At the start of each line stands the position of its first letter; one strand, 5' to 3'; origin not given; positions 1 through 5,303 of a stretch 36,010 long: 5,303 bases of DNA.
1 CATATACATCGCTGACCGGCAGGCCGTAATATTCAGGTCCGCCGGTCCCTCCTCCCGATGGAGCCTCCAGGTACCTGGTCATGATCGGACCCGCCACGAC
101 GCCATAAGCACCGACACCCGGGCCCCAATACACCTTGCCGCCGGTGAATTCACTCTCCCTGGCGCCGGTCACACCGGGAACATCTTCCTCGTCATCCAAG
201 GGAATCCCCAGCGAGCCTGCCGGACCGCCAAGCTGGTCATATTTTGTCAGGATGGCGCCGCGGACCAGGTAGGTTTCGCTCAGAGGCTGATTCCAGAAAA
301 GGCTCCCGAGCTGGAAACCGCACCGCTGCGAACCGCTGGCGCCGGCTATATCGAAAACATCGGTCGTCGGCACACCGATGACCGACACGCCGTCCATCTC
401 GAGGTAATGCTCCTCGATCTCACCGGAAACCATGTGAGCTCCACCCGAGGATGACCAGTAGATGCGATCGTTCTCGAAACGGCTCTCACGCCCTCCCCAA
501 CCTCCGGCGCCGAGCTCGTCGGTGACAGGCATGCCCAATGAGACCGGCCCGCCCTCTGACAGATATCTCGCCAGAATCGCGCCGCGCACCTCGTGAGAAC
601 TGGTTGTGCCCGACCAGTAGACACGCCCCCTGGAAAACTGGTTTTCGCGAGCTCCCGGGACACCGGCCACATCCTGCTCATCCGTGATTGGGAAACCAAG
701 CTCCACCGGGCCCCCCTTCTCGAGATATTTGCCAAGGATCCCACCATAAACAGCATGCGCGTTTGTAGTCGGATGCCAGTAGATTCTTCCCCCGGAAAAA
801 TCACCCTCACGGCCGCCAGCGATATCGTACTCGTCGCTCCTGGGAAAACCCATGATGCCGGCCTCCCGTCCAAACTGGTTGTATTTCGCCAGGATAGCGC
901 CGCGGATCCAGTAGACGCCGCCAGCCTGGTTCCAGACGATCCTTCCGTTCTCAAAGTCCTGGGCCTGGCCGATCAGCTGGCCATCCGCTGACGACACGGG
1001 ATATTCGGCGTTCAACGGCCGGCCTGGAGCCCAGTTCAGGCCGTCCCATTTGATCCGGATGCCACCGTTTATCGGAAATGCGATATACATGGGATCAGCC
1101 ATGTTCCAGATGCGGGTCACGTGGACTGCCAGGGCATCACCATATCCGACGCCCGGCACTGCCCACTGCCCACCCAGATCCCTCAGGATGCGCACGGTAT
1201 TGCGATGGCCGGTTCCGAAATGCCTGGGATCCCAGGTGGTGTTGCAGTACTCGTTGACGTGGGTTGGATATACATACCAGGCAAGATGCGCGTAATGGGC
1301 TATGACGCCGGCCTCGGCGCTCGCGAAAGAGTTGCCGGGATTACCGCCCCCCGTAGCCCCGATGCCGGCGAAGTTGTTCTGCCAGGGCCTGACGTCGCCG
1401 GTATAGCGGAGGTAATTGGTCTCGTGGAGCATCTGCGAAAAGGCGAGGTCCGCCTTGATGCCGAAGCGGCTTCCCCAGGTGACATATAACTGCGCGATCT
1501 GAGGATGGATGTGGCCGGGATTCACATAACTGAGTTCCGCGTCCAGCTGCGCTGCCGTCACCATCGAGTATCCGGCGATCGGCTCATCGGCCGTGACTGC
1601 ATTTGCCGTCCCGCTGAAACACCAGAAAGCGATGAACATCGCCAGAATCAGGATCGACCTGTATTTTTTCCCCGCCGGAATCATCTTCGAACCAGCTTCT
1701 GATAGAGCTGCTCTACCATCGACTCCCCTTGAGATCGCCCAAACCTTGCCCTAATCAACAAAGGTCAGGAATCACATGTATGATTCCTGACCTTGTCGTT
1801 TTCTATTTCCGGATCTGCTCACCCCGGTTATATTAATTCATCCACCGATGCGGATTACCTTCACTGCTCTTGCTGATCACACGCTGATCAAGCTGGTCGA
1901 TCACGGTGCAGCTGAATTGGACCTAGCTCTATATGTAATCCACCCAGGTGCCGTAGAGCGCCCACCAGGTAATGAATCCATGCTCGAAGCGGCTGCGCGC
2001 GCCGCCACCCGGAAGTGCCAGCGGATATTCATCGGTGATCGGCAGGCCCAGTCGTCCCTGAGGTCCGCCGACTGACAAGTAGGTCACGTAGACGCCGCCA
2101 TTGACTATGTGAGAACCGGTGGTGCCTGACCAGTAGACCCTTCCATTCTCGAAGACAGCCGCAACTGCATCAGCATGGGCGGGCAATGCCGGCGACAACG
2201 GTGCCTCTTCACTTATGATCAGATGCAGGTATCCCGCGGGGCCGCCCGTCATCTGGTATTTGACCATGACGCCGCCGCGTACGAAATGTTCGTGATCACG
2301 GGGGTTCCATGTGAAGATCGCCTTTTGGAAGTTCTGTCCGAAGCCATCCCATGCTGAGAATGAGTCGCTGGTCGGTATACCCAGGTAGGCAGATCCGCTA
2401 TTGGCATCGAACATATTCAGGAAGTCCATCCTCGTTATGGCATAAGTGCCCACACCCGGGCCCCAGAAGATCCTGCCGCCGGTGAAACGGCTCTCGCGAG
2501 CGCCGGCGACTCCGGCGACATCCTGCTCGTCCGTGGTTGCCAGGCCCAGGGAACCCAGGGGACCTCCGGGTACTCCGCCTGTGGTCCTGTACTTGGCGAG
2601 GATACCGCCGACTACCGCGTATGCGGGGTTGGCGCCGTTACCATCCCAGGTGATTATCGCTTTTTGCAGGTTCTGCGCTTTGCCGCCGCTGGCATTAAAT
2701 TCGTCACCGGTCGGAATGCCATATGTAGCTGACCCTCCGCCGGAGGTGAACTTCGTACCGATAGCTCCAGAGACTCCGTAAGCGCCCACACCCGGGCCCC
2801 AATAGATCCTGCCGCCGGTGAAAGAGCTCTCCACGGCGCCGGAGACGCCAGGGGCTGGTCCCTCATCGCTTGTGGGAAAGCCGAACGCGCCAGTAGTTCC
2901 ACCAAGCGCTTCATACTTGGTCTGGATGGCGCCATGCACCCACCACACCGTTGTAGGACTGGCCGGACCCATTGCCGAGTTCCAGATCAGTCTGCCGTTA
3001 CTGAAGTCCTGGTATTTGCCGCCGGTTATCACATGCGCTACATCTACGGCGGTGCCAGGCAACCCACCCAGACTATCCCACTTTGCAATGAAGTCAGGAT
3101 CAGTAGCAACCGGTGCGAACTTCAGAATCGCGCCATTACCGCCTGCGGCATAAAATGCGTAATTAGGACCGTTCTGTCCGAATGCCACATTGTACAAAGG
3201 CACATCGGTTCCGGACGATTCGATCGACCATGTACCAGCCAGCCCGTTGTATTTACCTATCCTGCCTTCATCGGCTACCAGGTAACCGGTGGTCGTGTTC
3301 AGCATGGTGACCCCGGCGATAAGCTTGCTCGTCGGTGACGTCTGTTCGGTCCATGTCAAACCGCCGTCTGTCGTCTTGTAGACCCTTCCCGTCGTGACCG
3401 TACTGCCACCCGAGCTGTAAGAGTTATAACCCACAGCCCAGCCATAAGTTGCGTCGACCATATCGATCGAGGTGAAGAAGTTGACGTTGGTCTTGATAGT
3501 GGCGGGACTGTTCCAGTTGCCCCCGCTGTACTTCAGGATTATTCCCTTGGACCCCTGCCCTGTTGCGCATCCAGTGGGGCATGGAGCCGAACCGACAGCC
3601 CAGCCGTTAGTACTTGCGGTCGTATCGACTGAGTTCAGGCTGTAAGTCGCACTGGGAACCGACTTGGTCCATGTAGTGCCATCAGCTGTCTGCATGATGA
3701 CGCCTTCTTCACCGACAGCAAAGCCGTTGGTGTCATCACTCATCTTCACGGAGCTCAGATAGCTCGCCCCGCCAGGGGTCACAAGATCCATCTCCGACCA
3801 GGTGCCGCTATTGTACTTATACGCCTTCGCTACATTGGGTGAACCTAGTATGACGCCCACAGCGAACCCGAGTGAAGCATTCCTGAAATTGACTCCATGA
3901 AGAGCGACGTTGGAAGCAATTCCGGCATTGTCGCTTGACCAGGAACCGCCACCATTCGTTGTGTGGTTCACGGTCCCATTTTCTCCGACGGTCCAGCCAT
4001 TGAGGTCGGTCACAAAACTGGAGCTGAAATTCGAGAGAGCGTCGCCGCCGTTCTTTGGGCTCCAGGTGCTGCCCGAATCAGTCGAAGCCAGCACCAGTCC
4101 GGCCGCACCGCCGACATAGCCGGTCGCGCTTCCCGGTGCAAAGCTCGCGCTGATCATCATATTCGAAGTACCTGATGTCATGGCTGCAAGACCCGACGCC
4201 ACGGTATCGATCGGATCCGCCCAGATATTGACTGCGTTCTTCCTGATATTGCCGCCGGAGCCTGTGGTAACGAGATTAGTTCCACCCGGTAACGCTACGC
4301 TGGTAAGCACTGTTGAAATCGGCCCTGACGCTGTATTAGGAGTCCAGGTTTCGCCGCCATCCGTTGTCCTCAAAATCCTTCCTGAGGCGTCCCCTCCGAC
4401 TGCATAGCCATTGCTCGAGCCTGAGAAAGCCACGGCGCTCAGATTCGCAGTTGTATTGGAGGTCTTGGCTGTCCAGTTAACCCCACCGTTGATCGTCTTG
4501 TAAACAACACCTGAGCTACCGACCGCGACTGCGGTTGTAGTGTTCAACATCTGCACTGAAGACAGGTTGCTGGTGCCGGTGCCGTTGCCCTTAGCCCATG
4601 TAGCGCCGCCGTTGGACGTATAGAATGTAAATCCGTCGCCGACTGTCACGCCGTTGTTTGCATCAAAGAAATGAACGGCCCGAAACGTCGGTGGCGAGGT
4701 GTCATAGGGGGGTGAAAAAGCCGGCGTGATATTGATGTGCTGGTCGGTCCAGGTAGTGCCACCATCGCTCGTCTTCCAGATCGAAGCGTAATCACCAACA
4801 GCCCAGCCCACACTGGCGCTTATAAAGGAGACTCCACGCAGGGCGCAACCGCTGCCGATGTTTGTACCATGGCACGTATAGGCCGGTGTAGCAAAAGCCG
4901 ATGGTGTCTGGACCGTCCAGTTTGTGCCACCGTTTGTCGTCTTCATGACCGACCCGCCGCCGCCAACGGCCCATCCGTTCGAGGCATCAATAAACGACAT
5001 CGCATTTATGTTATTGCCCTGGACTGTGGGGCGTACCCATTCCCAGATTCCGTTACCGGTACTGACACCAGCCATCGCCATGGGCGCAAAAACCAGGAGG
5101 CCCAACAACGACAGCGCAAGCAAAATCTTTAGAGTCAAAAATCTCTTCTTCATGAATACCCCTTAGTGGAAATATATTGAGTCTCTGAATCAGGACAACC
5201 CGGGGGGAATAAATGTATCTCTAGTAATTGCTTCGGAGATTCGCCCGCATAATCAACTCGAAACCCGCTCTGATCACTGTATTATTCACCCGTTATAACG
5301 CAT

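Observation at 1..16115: Six-gene battery of secreted 'different head, same LGFP tail' proteins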

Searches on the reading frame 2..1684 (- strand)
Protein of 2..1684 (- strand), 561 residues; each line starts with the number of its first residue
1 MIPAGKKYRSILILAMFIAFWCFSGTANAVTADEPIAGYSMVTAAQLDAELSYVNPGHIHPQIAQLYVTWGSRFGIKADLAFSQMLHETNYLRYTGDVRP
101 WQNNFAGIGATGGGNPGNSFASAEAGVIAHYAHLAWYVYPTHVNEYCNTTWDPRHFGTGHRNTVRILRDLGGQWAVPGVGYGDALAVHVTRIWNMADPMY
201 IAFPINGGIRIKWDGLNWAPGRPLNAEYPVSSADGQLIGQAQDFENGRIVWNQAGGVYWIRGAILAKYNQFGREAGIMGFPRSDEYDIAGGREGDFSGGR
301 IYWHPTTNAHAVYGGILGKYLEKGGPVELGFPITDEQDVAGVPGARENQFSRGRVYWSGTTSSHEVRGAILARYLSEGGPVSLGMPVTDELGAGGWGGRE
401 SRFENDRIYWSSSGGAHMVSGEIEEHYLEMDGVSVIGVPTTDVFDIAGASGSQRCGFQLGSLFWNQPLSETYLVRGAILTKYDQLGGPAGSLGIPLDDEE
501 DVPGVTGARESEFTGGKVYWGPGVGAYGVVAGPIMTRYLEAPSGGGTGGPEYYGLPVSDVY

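Call 6: search_protein_families(library=pfam, proteins=[window:2-1684:-], max_evalue=0.01)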
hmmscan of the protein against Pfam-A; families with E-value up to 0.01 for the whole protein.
window:2-1684:- (561 aa): 2 families
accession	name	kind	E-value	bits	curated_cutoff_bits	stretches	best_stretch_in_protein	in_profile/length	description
PF08310.17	LGFP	-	9.6e-75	247.2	22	6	279-326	2-51/53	LGFP repeat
PF01832.25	Glucosaminidase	-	4.6e-06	27.7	30.2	1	66-135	3-80/123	Mannosyl-glycoprotein endo-beta-N-acetylglucosaminidase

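Call 36: search_solved_structures(query=window:2-1684:-, max_evalue=0.01)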
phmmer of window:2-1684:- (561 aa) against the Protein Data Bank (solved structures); distinct sequences matched with E-value up to 0.01: 2.
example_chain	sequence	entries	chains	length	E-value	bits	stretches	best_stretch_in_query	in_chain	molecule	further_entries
6swz_AAA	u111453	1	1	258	2.3e-25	92.5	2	278-386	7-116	Protein PS1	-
6sx4_AAA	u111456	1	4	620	9.3e-25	90.5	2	276-386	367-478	Protein PS1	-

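Call 76: search_protein_families(library=ncbifam, proteins=[window:2-1684:-], max_evalue=0.001)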
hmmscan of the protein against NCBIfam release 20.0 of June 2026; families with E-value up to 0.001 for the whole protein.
window:2-1684:- (561 aa): 1 family
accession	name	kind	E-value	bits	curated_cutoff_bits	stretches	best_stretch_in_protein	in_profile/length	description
NF050040.1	horm_taper_TftA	equivalog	2.6e-24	85.7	500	1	59-197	315-448/450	hormogonium tapered terminus morphoprotein TftA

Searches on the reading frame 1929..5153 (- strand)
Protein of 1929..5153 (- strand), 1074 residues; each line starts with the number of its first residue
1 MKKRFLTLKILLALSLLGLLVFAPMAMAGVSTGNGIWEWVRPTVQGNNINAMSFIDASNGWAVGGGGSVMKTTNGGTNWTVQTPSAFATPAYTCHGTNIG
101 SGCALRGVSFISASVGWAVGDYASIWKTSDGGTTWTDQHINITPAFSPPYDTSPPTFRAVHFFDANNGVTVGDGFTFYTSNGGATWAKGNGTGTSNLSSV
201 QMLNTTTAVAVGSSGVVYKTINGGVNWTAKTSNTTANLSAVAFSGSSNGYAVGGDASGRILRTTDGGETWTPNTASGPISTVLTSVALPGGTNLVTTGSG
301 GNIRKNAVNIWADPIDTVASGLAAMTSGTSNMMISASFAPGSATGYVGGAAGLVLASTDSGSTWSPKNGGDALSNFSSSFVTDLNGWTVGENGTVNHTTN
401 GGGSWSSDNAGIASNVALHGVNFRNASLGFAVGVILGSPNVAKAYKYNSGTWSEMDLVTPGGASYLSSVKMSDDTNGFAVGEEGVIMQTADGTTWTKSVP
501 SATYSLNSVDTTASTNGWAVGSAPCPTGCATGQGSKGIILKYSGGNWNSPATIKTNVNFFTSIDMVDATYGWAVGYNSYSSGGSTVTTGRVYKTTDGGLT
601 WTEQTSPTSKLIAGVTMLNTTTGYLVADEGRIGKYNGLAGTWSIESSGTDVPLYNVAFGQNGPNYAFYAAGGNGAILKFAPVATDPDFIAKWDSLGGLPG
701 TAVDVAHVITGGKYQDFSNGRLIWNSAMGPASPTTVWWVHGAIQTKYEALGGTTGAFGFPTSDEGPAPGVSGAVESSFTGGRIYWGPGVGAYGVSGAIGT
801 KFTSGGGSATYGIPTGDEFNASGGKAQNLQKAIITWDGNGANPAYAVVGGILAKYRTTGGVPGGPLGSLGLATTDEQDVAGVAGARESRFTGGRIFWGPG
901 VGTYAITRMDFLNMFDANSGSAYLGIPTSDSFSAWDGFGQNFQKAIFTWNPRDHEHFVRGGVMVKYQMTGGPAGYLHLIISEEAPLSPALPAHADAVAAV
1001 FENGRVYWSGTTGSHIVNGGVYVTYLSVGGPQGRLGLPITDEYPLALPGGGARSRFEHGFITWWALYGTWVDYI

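Call 6: search_protein_families(library=pfam, proteins=[window:1929-5153:-], max_evalue=0.01)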
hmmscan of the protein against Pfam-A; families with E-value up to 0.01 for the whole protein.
window:1929-5153:- (1074 aa): 3 families
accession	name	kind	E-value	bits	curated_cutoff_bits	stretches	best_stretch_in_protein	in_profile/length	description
PF08310.17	LGFP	-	3.5e-48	162.2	22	7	758-808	2-51/53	LGFP repeat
PF14870.12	PSII_BNR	-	2.1e-30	106.4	27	6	106-236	21-146/303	Photosynthesis system II assembly factor YCF48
PF15902.12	Sortilin-Vps10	-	3.8e-05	23.1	33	0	217-279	3-66/446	Sortilin, neurotensin receptor 3,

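Call 9: find_encoding_contigs(protein=window:1929-5153:-, flank=10000, max_places=6)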
Protein window:1929-5153:- (1074 aa): no gene with exactly this product is on record in the collection.

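Call 35: search_solved_structures(query=window:1929-5153:-, max_evalue=0.001)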
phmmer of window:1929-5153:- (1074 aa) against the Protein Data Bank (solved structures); distinct sequences matched with E-value up to 0.001: 8.
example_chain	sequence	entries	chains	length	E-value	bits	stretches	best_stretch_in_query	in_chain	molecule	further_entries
6swz_AAA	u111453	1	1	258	4.1e-17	64.7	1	1000-1061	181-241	Protein PS1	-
6sx4_AAA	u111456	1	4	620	3.9e-16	61.4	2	696-857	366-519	Protein PS1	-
8am5_S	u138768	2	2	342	2.6e-14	55.4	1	114-394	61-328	Photosystem II assembly lipoprotein Ycf48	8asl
5ojp_A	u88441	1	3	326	2.8e-11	45.3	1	104-394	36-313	Ycf48-like protein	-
2xbg_A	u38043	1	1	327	4.1e-11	44.8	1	102-394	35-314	YCF48-LIKE PROTEIN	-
5ojr_A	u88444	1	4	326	5e-11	44.5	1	104-394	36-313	Ycf48-like protein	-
5oj5_A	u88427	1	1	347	1e-10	43.5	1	86-394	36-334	Ycf48-like protein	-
5oj3_A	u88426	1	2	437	5.4e-07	31.1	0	12-136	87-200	Photosystem II stability/assembly factor HCF136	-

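Call 76: search_protein_families(library=ncbifam, proteins=[window:1929-5153:-], max_evalue=0.001)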
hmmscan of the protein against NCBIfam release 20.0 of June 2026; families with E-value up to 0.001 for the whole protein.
window:1929-5153:- (1074 aa): 2 families
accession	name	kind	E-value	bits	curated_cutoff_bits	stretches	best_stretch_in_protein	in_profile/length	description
NF010237.0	PRK13684.1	equivalog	8.5e-36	123.6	326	4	107-235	50-172/334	photosynthesis system II assembly factor Ycf48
NF045728.1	glycosyl_F510_1955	equivalog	4.1e-06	26.2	175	1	127-275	76-215/246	F510_1955 family glycosylhydrolase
